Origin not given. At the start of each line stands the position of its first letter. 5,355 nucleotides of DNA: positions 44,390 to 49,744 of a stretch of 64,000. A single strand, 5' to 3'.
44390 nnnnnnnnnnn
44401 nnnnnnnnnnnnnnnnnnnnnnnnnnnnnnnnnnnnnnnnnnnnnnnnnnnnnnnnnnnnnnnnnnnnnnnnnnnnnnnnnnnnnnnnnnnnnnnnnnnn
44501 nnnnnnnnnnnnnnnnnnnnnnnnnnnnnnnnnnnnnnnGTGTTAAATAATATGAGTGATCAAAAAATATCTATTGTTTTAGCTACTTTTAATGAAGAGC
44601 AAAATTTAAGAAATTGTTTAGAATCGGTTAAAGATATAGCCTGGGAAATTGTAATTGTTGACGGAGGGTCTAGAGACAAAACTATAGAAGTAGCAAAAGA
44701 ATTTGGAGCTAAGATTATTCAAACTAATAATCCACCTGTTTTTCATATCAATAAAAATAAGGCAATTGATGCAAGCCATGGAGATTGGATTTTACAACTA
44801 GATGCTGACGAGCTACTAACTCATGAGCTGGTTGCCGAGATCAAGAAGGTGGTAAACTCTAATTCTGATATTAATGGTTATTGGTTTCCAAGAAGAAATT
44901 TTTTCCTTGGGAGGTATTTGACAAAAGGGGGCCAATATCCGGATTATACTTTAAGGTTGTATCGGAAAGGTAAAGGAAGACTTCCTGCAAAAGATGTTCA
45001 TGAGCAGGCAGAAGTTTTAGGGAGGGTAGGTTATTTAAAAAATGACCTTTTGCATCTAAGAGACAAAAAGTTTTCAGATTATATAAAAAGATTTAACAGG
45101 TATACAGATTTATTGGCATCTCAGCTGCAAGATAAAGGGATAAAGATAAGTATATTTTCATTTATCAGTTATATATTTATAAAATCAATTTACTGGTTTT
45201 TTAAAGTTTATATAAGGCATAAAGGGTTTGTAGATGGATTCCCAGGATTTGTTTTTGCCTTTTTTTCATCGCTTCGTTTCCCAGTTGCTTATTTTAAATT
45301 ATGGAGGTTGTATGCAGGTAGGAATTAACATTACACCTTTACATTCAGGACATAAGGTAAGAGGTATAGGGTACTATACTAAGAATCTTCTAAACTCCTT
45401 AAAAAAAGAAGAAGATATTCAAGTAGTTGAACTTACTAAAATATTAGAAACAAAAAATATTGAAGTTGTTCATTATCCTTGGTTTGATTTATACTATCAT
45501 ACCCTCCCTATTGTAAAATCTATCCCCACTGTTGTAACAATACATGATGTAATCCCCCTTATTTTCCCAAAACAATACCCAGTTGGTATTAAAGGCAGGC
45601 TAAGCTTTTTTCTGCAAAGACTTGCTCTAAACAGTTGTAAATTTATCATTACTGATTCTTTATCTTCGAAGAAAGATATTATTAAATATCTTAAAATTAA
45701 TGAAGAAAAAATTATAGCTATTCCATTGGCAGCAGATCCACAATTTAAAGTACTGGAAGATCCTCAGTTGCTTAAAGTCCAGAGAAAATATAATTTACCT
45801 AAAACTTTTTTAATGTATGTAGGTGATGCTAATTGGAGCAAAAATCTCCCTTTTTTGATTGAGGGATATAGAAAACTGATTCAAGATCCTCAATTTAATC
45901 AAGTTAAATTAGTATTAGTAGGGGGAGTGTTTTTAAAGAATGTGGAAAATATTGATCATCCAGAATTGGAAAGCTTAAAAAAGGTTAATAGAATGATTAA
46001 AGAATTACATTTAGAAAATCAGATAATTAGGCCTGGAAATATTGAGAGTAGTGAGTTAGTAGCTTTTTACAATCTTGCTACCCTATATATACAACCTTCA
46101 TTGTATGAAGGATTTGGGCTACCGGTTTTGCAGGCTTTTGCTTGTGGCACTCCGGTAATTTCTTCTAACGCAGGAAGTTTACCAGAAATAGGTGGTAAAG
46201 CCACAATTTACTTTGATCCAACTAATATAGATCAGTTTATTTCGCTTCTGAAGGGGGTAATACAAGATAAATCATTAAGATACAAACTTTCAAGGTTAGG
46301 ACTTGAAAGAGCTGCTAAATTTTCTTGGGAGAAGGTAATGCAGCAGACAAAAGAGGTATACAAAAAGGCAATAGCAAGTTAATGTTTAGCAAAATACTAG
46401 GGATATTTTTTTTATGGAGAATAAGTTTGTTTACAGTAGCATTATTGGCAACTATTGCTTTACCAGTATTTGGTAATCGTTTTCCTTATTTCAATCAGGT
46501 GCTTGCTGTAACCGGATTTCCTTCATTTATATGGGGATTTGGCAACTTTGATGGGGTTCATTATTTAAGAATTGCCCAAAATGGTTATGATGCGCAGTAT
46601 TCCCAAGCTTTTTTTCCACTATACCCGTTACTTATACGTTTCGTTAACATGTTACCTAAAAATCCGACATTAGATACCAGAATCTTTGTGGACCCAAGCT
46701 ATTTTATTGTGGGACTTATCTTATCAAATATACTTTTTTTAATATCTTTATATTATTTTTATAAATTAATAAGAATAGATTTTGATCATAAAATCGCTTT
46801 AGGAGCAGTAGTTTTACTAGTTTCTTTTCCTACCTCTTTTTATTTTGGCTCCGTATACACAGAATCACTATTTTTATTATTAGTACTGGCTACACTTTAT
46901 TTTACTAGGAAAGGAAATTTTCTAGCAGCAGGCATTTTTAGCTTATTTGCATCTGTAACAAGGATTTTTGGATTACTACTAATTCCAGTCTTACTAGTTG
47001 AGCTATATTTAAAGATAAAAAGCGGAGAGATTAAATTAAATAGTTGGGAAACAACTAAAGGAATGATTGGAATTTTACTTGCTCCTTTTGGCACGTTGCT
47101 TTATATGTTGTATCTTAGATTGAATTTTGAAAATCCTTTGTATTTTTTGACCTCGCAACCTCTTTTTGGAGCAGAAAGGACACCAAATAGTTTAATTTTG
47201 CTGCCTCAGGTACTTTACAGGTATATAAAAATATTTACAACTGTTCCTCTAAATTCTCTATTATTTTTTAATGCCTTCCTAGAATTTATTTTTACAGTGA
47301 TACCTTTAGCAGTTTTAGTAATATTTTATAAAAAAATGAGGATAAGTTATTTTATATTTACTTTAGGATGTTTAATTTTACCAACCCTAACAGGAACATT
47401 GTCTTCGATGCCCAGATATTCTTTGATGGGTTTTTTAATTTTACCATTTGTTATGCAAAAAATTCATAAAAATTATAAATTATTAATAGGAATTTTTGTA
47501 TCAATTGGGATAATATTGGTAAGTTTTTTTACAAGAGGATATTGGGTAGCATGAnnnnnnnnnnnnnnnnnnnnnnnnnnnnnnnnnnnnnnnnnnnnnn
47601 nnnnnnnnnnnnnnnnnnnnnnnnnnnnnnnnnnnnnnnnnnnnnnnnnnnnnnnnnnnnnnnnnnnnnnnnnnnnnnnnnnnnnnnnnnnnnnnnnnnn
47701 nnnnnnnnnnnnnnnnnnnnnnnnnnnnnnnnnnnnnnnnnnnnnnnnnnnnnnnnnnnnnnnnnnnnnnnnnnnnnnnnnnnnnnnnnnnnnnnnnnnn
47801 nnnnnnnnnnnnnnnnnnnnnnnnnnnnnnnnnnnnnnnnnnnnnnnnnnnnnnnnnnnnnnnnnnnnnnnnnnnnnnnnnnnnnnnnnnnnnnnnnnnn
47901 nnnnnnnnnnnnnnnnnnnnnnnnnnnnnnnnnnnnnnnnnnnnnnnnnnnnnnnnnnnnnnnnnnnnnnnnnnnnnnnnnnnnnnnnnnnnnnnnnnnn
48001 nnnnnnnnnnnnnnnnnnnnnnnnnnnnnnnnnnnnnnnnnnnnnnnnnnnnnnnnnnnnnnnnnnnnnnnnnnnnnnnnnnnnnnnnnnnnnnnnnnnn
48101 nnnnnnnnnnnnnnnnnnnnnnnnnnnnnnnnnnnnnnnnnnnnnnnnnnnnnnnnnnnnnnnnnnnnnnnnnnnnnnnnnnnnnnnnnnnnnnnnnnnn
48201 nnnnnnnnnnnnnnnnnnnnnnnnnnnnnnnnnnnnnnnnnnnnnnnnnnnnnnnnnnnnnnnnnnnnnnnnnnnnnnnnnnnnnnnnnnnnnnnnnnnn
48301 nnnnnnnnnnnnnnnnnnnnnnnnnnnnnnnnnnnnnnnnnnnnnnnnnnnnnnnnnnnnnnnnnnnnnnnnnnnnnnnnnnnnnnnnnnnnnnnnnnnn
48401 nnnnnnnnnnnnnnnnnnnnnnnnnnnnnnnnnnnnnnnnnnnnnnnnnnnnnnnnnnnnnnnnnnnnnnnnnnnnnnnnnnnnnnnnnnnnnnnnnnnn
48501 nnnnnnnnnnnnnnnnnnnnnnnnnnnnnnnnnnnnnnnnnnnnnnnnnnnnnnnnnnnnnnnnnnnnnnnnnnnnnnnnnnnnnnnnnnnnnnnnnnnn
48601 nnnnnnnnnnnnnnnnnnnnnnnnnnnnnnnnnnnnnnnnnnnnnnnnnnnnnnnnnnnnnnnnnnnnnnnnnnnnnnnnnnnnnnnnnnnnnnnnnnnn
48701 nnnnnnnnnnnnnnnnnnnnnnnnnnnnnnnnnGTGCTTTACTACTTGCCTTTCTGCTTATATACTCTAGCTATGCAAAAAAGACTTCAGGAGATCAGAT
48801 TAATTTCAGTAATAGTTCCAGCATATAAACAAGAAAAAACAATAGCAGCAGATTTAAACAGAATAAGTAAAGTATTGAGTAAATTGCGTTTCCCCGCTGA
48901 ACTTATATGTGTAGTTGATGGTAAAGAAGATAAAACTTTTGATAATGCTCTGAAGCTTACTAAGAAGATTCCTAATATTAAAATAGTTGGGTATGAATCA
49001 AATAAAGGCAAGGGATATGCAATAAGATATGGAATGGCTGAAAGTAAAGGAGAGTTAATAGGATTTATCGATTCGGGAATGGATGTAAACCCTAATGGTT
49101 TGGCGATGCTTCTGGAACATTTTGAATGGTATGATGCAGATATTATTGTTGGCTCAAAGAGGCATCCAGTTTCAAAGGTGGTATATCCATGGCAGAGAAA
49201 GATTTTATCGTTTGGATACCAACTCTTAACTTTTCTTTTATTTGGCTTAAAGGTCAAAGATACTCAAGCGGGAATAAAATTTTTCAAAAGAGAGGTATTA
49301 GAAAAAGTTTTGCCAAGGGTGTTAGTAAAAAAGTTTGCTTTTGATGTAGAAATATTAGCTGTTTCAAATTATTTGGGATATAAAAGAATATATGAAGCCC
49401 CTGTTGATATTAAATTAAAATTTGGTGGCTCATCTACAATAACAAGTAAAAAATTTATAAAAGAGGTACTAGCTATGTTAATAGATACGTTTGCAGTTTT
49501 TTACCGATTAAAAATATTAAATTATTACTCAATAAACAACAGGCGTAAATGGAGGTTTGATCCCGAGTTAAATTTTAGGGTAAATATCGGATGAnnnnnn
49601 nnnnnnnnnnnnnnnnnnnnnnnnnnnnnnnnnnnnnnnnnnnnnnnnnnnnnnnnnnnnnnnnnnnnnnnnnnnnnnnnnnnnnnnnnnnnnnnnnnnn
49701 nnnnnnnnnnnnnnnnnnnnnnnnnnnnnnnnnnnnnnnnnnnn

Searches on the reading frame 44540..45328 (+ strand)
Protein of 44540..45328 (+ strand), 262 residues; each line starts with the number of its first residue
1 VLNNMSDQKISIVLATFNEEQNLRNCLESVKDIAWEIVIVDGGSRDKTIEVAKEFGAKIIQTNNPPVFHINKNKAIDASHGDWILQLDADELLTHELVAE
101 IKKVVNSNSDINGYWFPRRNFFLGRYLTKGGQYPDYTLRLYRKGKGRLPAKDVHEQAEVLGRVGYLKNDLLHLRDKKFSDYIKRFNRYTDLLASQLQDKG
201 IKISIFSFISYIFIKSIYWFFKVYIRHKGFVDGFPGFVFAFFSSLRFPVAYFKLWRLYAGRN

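Call 11: search_protein_families(library=pfam, proteins=[window:44540-45328:+], max_evalue=0.01)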
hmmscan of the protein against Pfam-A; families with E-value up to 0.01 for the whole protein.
window:44540-45328:+ (262 aa): 4 families
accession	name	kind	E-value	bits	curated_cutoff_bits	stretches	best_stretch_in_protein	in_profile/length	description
PF00535.33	Glycos_transf_2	-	2.1e-22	80.3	23.3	1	11-130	1-129/168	Glycosyl transferase family 2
PF13704.12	Glyco_tranf_2_4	-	2.4e-05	25.2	27.5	1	18-95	2-86/98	Glycosyl transferase family 2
PF10111.15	Glyco_tranf_2_2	-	0.0008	19.4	27.3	1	32-107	27-108/276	Glycosyltransferase like family 2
PF13641.12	Glyco_tranf_2_3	-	0.00096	19.7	27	1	10-104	3-110/230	Glycosyltransferase like family 2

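Call 73: search_protein_families(library=ncbifam, proteins=[window:44540-45328:+], max_evalue=1e-8)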
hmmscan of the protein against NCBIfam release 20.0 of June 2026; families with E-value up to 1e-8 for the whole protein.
window:44540-45328:+ (262 aa): 6 families
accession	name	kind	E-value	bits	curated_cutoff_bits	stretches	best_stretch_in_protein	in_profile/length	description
TIGR04283.1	glyco_like_mftF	equivalog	1.4e-16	60.7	182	1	10-116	1-107/221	TIGR04283 family arsenosugar biosynthesis glycosyltransferase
NF007482.0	PRK10073.1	equivalog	1.3e-10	40.8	423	1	6-104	4-109/334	glycosyltransferase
TIGR04195.1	S_glycosyl_SunS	equivalog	1.7e-10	40.4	350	1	10-105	59-155/421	SunS family peptide S-glycosyltransferase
NF010496.0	PRK13915.1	equivalog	2.3e-09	36.7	262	1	6-90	29-126/307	glucosyl-3-phosphoglycerate synthase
NF041391.1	DPhHxTase_Halo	equivalog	6.3e-09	35.1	375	1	15-111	2-99/213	dolichyl-phosphate hexose transferase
NF038302.1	EPS_HpsE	equivalog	9.7e-09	34.6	300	0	9-111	2-117/307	hormogonium polysaccharide biosynthesis glycosyltransferase HpsE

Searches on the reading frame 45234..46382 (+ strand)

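Call 11: search_protein_families(library=pfam, proteins=[window:45234-46382:+], max_evalue=0.01)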
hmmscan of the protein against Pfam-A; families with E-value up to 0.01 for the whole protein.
window:45234-46382:+ (382 aa): 6 families
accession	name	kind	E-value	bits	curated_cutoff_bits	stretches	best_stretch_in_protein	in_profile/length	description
PF00534.26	Glycos_transf_1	-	1.5e-28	99.9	26.4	1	187-354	12-167/172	Glycosyl transferases group 1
PF13692.12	Glyco_trans_1_4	-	2.7e-21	76.7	27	1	193-345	4-142/142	Glycosyl transferases group 1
PF13439.12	Glyco_transf_4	-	2.7e-09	37.7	28.5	1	66-170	63-169/170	Glycosyltransferase Family 4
PF20706.3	GT4-conflict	-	1.3e-06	28.1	26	1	196-312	203-312/385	Family 4 Glycosyltransferase in conflict systems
PF13524.12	Glyco_trans_1_2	-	0.00011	22.6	25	1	267-372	32-142/144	Glycosyl transferase-like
PF13579.12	Glyco_trans_4_4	-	0.0078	17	29.7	0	79-165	77-157/158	Glycosyl transferase 4-like domain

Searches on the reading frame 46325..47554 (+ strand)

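Call 11: search_protein_families(library=pfam, proteins=[window:46325-47554:+], max_evalue=0.01)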
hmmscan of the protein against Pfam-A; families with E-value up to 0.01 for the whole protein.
window:46325-47554:+ (409 aa): 2 families
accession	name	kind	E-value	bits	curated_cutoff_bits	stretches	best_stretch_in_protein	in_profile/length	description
PF04188.19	Mannosyl_trans2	-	1.7e-11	44.6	22.4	1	67-334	53-316/443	Mannosyltransferase (PIG-V)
PF13231.12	PMT_2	-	0.003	18.2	26.1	1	129-252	23-151/160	Dolichyl-phosphate-mannose-protein mannosyltransferase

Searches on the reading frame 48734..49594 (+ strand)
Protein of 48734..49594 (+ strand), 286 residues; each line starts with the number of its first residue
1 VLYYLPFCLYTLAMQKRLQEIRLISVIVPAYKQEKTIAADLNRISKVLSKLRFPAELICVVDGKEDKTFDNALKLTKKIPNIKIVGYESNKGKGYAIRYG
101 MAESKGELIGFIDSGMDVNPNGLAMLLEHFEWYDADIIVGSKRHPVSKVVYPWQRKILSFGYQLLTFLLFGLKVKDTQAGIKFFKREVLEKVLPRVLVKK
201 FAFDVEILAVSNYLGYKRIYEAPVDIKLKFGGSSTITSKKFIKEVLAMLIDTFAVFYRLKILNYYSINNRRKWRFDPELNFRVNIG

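Call 12: search_protein_families(library=pfam, proteins=[window:48734-49594:+], max_evalue=0.01)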
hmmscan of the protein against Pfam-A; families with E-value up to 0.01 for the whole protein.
window:48734-49594:+ (286 aa): 2 families
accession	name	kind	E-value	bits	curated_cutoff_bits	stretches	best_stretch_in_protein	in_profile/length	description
PF00535.33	Glycos_transf_2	-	3.9e-21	76.2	23.3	1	25-192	1-167/168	Glycosyl transferase family 2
PF13641.12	Glyco_tranf_2_3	-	9.6e-07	29.5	27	1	24-143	3-124/230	Glycosyltransferase like family 2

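Call 73: search_protein_families(library=ncbifam, proteins=[window:48734-49594:+], max_evalue=1e-8)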
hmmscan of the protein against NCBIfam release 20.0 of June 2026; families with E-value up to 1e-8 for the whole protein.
window:48734-49594:+ (286 aa): 4 families
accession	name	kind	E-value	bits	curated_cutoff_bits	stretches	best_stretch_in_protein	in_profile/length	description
TIGR03937.1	PgaC_IcaA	equivalog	2e-14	53.3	422.3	1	14-131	37-151/407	poly-beta-1,6-N-acetyl-D-glucosamine synthase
NF047588.1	GlcsyltransPgfSStrep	equivalog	2.4e-11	43.4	500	1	24-193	3-168/308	glycosyltransferase PgfS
NF010496.0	PRK13915.1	equivalog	1.4e-10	40.7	262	1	17-116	26-127/307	glucosyl-3-phosphoglycerate synthase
TIGR03111.1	glyc2_xrt_Gpos1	hypoth_equivalog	7.7e-09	34.8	363.95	0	16-132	43-158/439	TIGR03111 family XrtG-associated glycosyltransferase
